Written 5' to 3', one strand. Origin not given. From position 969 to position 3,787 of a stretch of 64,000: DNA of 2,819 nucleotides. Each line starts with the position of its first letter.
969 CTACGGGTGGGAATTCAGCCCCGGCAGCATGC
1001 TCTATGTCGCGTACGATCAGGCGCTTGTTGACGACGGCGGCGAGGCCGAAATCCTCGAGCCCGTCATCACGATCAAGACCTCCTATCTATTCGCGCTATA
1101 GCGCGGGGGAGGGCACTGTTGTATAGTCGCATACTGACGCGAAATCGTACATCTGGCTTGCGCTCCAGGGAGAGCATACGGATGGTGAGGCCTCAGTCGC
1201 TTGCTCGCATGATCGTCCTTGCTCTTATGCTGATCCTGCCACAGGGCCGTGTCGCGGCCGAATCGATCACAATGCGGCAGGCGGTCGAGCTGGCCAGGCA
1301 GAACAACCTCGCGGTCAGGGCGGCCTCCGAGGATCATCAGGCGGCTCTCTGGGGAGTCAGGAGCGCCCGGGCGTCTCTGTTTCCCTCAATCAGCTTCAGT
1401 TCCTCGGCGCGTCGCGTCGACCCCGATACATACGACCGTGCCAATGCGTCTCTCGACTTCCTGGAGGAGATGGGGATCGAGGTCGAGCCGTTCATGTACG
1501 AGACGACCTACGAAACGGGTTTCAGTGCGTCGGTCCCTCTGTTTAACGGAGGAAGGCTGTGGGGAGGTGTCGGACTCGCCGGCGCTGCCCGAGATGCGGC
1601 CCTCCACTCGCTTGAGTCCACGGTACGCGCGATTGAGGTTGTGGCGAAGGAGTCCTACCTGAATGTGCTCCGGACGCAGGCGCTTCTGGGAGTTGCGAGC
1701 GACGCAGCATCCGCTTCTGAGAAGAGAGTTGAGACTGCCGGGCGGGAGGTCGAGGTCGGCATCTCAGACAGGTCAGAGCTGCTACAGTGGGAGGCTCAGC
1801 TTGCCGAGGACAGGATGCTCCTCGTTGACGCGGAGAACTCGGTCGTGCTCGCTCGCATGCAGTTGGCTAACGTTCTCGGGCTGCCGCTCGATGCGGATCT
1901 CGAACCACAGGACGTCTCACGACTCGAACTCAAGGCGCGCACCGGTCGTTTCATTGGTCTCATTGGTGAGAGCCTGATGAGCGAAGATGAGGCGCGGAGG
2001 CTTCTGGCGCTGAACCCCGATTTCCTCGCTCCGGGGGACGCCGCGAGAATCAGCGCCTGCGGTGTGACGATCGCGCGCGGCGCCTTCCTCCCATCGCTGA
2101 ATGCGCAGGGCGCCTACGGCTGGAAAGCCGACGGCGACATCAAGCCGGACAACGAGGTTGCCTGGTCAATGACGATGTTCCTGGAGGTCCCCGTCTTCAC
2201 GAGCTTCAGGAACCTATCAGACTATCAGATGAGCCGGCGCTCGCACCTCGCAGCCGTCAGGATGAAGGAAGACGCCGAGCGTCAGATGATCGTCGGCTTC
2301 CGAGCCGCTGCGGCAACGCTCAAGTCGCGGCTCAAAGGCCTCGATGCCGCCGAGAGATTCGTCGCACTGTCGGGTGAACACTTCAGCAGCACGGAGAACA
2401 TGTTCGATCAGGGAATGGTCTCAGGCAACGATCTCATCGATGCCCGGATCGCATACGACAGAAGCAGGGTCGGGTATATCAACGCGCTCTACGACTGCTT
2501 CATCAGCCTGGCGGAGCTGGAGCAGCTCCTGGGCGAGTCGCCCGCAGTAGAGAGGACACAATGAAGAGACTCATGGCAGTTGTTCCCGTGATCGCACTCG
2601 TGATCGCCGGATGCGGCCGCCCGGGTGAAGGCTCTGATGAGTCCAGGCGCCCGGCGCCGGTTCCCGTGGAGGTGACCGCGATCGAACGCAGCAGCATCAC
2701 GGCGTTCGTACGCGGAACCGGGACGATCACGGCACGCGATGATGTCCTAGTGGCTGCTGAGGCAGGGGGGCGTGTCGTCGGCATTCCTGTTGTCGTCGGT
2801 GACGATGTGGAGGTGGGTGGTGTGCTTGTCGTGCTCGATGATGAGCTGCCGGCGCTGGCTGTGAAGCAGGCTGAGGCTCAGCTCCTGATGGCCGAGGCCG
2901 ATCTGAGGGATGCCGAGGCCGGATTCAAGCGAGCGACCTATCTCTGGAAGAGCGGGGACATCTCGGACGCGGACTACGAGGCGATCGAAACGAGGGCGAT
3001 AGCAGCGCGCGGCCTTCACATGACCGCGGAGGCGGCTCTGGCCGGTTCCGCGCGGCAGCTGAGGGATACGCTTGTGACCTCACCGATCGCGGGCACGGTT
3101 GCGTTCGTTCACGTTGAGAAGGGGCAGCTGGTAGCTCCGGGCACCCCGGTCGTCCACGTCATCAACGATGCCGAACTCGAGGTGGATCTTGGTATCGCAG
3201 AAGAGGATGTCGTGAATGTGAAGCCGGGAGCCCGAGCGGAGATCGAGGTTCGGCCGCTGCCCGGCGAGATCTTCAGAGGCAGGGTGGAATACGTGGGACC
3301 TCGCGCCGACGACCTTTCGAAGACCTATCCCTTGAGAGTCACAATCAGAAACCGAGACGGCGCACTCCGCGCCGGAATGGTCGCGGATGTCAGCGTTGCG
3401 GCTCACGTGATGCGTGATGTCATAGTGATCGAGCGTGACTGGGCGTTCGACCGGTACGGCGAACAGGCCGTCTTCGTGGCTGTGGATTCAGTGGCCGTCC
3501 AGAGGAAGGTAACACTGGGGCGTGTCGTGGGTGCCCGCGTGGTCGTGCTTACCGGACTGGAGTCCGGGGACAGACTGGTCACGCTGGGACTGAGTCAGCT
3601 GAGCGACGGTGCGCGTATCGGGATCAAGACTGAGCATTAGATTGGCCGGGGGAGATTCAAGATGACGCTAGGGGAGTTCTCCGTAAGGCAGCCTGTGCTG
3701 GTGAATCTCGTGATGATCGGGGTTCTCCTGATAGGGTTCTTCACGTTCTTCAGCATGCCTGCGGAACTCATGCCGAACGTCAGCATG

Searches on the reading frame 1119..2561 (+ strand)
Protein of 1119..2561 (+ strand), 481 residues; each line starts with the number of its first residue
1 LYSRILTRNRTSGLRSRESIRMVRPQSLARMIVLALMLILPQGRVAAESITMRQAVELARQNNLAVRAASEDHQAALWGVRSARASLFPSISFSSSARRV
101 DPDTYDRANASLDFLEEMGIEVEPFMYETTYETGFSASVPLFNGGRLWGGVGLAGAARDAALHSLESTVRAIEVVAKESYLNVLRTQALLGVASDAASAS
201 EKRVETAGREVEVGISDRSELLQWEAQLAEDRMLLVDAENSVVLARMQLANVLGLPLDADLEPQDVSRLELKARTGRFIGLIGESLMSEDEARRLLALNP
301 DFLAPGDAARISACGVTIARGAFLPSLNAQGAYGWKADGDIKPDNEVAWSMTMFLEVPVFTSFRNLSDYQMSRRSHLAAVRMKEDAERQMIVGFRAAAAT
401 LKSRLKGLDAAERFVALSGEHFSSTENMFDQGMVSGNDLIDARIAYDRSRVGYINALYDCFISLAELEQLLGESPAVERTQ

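Call 7: search_protein_families(library=pfam, proteins=[window:1119-2561:+], max_evalue=0.001)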
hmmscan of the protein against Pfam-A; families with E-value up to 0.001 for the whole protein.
window:1119-2561:+ (481 aa): 1 family
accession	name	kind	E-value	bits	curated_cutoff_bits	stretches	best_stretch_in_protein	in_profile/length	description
PF02321.23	OEP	-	3e-47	161.3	22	2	54-254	3-187/187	Outer membrane efflux protein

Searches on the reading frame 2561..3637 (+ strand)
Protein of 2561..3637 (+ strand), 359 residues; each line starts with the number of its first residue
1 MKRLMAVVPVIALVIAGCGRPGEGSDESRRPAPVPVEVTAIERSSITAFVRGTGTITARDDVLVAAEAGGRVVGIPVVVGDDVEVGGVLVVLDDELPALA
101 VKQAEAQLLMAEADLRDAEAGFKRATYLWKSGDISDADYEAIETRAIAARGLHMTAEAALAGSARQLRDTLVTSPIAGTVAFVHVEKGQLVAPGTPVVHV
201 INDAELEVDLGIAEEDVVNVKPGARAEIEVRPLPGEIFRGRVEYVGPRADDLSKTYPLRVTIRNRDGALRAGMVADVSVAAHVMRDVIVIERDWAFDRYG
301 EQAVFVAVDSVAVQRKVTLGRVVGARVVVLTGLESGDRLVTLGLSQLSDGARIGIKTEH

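Call 7: search_protein_families(library=pfam, proteins=[window:2561-3637:+], max_evalue=0.001)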
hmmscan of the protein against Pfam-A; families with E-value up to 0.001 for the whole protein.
window:2561-3637:+ (359 aa): 3 families
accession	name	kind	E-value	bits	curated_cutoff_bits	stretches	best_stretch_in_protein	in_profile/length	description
PF16576.10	HlyD_D23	-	7.6e-25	87.9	30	1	50-275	6-214/214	Barrel-sandwich domain of CusB or HlyD membrane-fusion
PF13437.12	HlyD_3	-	2.4e-16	60.8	22.2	1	172-272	2-106/106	HlyD family secretion protein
PF13533.13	Biotin_lipoyl_2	-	6.5e-05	23.1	29.8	0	172-195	3-26/32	Biotin-lipoyl like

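Call 50: find_encoding_contigs(protein=window:2561-3637:+, flank=10000, max_places=1)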
Protein window:2561-3637:+ (359 aa): 24 contigs read that carry it; 1 place shown.
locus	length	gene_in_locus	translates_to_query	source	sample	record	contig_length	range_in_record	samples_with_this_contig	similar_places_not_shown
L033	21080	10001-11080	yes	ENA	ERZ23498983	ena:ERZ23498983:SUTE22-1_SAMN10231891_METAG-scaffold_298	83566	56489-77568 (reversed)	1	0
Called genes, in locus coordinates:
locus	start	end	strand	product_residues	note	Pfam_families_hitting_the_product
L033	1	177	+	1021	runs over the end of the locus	PF07690:MFS_1, PF01564:Spermine_synth, PF13428:TPR_14 (faint), PF00515:TPR_1 (faint), PF07719:TPR_2 (faint), PF13181:TPR_8 (faint), PF13414:TPR_11 (weak), PF13432:TPR_16, +1 more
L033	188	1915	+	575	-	PF13231:PMT_2 (weak)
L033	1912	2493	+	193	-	PF01569:PAP2, PF14378:PAP2_3 (weak)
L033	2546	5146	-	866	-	PF00675:Peptidase_M16, PF05193:Peptidase_M16_C, PF00675:Peptidase_M16, PF05193:Peptidase_M16_C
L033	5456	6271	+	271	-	PF00459:Inositol_P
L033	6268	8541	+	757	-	PF06452:CBM9_1 (weak), PF19313:DUF5916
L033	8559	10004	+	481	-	PF02321:OEP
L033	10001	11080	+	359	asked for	PF25973:BSH_CzcB (weak), PF25984:BSH_YknX (faint), PF25954:Beta-barrel_RND_2, PF25989:YknX_C (weak)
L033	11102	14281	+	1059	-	PF00873:ACR_tran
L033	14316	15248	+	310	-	PF03193:RsgA_GTPase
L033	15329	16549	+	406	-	PF13562:NTP_transf_4, PF00132:Hexapep (faint)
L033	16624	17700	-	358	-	PF04495:GRASP55_65 (faint), PF00595:PDZ (weak), PF13180:PDZ_2, PF17820:PDZ_6, PF00595:PDZ, PF13180:PDZ_2, PF17820:PDZ_6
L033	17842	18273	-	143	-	PF04893:Yip1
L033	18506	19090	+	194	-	-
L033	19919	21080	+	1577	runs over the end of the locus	PF08126:Propeptide_C25, PF01364:Peptidase_C25, PF01839:FG-GAP (faint), PF25292:Beta-prop_CGLA (faint), PF14783:BBS2_Mid (faint), PF13570:Beta-prop_ACSF4 (faint), PF13517:FG-GAP_3 (weak), PF13860:FlgD_ig (weak)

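Call 55: search_protein_families(library=ncbifam, proteins=[L033:6268-8538:+], max_evalue=0.01)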
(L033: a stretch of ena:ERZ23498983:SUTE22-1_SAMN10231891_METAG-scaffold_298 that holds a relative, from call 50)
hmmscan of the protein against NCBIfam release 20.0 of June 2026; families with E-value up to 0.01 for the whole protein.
L033:6268-8538:+ (757 aa): 0 families
